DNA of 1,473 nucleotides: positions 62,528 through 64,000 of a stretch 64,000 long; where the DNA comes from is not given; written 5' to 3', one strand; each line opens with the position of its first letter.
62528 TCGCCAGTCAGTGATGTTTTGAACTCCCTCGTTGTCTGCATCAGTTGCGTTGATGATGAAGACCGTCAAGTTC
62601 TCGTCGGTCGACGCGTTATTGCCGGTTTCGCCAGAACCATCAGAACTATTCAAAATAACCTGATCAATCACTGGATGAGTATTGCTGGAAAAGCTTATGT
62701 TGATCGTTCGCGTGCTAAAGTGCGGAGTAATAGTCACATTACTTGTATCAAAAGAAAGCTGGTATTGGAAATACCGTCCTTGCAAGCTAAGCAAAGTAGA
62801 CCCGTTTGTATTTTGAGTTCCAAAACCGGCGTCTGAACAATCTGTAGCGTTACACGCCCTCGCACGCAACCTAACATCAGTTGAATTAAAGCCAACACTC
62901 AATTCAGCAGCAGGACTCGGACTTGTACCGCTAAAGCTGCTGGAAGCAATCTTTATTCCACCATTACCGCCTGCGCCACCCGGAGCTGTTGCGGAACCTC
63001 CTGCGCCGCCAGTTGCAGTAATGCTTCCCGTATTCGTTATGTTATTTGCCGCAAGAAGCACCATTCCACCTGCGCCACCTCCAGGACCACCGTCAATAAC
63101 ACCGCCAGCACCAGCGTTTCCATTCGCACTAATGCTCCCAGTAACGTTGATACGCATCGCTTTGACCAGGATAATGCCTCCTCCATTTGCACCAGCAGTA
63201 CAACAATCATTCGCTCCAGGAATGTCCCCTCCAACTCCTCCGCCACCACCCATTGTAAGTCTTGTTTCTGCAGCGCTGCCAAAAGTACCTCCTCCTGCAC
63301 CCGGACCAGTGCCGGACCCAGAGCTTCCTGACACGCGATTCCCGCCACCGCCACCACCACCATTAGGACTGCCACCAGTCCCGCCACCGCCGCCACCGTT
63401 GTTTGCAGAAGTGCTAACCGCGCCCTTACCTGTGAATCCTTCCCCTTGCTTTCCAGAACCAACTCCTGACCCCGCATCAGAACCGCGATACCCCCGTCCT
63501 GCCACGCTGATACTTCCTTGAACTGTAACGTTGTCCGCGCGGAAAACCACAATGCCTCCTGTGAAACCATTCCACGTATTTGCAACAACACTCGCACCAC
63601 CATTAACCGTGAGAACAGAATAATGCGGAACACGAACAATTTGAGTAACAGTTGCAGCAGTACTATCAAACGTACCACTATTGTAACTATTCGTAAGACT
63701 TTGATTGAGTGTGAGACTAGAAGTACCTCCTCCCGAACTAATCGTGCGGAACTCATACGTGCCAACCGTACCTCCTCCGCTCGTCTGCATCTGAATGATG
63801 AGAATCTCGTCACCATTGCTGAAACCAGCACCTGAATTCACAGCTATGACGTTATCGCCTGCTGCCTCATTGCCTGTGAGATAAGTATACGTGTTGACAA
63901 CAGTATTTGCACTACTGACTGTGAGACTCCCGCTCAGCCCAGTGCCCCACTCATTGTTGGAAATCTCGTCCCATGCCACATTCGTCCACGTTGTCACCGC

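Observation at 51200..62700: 11.4 kb of near-identical ~960-bp tandem coding repeats: likely copy-number-variable and an assembly hazard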

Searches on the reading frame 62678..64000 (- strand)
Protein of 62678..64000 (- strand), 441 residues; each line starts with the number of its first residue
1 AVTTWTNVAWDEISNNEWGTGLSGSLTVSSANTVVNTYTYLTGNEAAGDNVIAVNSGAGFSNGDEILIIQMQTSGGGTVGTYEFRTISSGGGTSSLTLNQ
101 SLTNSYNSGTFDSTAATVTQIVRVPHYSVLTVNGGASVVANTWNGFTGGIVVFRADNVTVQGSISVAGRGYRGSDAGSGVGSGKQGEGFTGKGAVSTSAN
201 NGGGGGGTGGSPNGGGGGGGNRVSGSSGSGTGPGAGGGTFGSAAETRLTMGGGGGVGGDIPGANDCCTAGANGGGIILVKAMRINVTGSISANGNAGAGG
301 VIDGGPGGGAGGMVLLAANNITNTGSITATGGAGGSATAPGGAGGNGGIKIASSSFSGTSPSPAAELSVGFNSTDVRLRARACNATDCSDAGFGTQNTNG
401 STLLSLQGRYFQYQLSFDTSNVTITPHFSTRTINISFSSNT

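Call 10: search_protein_families(library=pfam, proteins=[window:62678-64000:-], max_evalue=0.01)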
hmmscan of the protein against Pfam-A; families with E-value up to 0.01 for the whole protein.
window:62678-64000:- (441 aa): 0 families

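Call 41: search_protein_families(library=pfam, proteins=[window:62678-64000:-], max_evalue=10)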
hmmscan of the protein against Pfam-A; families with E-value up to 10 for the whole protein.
window:62678-64000:- (441 aa): 1 family
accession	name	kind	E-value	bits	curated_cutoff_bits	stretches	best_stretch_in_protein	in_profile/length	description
PF24149.1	K1-lyase_Rider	-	0.045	14.6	27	1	38-107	2-78/89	K1 capsule-specific polysaccharide lyase, Rider domain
